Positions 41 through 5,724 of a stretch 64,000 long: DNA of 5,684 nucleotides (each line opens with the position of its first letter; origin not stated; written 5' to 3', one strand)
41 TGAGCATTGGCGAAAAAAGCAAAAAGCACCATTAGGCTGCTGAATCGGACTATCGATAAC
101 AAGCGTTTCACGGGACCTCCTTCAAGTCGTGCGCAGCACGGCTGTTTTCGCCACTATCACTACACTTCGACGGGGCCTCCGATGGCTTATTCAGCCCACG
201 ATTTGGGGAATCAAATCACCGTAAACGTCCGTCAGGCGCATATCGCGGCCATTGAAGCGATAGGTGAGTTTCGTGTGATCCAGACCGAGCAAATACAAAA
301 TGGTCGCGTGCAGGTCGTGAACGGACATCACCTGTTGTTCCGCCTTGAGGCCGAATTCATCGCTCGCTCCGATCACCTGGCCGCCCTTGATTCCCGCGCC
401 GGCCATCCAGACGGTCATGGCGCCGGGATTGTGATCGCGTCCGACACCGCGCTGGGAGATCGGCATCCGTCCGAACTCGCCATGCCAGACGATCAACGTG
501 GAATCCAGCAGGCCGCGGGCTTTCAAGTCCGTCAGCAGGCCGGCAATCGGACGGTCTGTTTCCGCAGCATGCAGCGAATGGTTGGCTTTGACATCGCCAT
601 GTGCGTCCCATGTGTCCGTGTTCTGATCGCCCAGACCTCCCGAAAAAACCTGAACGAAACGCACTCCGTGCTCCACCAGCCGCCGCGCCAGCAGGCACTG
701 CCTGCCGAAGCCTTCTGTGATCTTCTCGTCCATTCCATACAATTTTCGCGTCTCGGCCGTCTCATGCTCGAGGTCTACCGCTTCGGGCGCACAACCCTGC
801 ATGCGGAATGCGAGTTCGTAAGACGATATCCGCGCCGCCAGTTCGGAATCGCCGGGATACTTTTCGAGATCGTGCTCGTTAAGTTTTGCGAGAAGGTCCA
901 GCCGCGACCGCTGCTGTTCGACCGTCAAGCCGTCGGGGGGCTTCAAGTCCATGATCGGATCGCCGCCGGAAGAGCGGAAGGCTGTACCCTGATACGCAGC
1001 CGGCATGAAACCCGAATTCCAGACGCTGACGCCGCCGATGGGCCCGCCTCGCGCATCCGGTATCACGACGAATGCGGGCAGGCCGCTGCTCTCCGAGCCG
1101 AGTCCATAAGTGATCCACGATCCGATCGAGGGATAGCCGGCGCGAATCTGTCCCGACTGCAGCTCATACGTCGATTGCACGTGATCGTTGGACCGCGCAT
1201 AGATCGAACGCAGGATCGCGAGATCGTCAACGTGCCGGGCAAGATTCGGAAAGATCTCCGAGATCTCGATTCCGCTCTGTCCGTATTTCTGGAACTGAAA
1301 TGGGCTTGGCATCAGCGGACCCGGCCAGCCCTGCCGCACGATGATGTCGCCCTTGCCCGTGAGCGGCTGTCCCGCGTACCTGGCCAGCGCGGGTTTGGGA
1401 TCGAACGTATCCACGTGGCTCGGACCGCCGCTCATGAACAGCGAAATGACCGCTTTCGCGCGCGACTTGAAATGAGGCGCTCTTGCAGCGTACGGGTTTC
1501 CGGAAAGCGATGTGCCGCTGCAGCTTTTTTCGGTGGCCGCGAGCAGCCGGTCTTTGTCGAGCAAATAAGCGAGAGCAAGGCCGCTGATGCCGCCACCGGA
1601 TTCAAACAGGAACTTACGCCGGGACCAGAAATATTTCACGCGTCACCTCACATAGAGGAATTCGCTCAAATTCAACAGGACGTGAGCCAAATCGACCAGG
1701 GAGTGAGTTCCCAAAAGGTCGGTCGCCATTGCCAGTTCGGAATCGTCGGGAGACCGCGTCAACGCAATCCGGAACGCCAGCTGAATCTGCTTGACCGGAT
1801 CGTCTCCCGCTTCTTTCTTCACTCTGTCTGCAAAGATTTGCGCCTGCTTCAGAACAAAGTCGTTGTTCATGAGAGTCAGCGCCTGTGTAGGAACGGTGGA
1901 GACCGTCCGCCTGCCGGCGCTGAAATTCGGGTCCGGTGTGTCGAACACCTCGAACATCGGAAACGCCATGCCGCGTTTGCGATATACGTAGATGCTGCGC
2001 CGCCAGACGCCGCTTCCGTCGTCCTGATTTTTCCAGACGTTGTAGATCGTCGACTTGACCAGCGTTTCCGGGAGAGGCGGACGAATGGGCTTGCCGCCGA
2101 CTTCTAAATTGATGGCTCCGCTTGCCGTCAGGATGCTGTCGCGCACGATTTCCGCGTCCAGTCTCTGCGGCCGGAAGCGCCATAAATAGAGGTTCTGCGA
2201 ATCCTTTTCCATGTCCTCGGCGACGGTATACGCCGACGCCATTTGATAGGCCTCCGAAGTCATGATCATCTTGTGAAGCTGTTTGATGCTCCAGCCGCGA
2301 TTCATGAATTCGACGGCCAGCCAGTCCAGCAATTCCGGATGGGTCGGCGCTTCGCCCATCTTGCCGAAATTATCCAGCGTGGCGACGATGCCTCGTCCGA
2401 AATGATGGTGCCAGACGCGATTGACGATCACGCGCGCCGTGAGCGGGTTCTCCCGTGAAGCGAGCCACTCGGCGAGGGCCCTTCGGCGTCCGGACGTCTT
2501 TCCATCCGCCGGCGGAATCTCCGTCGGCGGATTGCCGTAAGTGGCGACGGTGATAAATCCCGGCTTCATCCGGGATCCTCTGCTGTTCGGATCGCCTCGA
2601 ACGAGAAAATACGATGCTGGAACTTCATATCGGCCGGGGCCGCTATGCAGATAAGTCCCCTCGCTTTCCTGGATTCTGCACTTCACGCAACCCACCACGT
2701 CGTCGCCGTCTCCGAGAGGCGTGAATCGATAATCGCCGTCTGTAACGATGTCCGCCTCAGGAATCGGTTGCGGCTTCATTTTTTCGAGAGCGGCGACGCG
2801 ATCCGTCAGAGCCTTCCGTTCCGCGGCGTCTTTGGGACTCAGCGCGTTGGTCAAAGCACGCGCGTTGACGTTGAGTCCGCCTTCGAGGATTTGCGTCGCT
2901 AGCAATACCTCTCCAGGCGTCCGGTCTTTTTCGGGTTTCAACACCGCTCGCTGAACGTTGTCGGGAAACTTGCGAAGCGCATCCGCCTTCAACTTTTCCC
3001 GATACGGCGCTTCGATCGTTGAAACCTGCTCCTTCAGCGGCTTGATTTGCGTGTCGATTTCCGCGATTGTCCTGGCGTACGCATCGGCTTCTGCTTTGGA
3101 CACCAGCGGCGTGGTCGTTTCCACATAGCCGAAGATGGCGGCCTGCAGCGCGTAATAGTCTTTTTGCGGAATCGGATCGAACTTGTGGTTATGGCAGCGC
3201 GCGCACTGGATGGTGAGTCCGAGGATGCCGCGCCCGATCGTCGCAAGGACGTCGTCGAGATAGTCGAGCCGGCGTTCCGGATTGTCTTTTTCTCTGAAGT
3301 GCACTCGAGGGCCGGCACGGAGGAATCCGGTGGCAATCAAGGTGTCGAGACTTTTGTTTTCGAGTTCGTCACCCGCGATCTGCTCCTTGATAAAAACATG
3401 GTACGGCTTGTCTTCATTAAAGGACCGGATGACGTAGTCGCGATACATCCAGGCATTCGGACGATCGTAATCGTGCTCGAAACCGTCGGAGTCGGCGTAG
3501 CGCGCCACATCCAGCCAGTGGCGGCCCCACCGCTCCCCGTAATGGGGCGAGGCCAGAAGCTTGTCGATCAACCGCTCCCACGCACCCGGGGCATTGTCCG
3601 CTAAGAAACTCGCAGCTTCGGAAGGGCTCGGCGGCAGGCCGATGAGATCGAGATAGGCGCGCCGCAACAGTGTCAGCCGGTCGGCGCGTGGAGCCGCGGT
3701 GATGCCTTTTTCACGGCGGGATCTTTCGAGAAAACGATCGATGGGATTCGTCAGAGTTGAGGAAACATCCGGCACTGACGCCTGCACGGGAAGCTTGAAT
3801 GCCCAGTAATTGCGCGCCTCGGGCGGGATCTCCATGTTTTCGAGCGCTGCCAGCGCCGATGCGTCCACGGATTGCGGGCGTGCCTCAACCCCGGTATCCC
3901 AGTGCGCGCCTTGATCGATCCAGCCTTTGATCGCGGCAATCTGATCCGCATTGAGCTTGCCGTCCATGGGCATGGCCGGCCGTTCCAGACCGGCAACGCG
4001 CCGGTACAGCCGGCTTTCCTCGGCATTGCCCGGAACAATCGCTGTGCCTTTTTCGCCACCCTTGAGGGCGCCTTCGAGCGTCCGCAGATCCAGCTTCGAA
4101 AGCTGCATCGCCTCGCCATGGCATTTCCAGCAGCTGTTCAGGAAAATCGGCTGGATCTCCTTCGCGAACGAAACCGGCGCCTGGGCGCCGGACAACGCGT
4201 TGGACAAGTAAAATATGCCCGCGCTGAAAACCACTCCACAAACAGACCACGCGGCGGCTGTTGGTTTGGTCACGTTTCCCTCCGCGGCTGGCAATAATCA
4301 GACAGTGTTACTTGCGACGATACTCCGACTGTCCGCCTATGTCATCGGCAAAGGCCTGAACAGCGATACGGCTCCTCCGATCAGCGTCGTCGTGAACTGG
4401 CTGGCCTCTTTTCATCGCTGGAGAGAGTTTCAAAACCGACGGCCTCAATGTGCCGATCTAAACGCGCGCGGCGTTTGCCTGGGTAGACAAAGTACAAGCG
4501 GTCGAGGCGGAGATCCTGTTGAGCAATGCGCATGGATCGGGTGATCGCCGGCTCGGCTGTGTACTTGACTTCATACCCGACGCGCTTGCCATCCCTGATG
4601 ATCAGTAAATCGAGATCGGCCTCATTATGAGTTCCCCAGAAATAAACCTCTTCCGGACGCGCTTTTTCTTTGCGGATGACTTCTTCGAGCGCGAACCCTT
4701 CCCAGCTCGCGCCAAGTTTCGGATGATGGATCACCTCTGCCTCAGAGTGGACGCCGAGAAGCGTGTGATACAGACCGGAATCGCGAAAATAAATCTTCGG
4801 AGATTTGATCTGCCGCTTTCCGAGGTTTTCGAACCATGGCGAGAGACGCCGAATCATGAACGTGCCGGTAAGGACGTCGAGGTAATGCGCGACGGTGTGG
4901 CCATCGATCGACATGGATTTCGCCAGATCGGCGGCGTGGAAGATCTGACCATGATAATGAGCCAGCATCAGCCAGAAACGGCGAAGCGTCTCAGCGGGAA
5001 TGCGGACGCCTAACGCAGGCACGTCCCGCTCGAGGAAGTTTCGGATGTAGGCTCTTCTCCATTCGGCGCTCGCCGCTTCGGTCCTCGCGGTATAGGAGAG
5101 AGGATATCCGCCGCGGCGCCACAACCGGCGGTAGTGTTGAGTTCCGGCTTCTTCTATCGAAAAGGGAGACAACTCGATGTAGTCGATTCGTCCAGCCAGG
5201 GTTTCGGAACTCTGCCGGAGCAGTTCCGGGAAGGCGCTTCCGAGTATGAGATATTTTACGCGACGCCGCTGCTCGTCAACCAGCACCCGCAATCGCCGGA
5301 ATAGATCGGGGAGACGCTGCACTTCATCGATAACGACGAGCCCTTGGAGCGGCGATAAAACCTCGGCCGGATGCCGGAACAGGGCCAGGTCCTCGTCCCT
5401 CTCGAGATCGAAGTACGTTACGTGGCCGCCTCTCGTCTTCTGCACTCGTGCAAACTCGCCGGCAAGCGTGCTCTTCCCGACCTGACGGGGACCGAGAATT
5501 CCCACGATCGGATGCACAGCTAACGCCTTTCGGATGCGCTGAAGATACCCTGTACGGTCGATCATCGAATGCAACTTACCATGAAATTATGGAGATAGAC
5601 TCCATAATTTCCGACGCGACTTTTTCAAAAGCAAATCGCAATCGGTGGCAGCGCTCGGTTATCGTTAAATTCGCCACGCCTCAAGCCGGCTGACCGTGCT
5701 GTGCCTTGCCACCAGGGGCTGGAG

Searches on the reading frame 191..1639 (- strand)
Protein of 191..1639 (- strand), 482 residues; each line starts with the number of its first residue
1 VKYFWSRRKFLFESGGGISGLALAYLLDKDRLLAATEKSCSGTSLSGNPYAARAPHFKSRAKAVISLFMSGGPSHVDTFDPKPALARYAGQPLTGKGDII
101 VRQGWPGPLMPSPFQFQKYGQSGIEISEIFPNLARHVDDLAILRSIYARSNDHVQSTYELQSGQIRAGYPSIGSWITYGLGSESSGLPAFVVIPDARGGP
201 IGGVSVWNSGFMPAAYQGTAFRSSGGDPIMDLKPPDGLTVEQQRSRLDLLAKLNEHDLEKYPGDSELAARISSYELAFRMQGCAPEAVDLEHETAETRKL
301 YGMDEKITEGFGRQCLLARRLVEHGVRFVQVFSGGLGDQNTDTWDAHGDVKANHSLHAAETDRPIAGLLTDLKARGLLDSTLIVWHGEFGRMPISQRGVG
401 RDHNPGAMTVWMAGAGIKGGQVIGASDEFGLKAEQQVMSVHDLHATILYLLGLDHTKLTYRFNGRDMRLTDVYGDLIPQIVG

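Call 71: search_protein_families(library=pfam, proteins=[window:191-1639:-], max_evalue=0.00001)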
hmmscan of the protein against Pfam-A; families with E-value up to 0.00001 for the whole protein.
window:191-1639:- (482 aa): 1 family
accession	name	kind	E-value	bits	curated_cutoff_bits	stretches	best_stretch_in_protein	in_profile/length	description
PF07394.17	DUF1501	-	4.8e-151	503.8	27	1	61-480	1-389/390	Protein of unknown function (DUF1501)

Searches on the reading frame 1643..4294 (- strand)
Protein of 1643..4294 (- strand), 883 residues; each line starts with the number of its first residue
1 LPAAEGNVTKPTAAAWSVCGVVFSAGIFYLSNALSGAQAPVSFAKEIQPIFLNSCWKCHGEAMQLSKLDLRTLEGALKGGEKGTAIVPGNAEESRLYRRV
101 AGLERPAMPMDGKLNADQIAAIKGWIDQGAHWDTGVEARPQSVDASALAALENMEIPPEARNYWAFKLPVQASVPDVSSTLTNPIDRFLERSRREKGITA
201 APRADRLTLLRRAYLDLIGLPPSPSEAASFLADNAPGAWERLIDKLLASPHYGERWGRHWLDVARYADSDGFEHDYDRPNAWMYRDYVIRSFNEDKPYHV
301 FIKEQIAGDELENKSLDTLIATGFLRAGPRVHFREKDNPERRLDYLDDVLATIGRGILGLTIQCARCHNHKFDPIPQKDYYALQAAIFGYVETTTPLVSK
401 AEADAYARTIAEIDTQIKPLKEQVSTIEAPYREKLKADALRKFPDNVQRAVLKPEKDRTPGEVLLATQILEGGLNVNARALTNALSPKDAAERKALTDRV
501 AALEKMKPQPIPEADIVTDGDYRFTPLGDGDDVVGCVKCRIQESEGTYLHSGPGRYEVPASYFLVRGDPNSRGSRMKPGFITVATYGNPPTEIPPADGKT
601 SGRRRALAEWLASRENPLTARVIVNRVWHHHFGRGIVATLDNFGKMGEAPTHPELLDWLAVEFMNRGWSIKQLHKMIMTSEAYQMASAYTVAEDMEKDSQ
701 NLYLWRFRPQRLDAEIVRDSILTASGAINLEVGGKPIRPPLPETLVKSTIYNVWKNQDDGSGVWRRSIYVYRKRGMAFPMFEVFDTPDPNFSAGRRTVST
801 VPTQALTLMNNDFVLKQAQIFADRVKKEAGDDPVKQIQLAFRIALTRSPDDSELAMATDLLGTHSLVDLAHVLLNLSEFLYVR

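Call 71: search_protein_families(library=pfam, proteins=[window:1643-4294:-], max_evalue=0.00001)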
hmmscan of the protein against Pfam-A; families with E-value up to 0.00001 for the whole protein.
window:1643-4294:- (883 aa): 3 families
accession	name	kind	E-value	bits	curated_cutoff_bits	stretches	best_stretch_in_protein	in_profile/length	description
PF07587.16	PSD1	-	6.5e-95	317.6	28.5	1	603-860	1-243/244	Protein of unknown function (DUF1553)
PF07583.16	PSCyt2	-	1e-81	274.3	29.8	1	184-386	1-203/209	Protein of unknown function (DUF1549)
PF07635.16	PSCyt1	-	5.5e-12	46.6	22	1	55-109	1-56/59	Planctomycete cytochrome C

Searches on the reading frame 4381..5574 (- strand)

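Call 47: search_protein_families(library=pfam, proteins=[window:4381-5574:-], max_evalue=0.00001)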
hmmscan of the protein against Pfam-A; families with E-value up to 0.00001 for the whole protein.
window:4381-5574:- (397 aa): 2 families
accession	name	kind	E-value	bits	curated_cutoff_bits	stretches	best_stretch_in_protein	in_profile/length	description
PF13635.12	DUF4143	-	1.1e-42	146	28.1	1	182-338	1-159/160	Domain of unknown function (DUF4143)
PF13173.12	AAA_14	-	4.4e-25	88.6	27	1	21-142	2-127/129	AAA domain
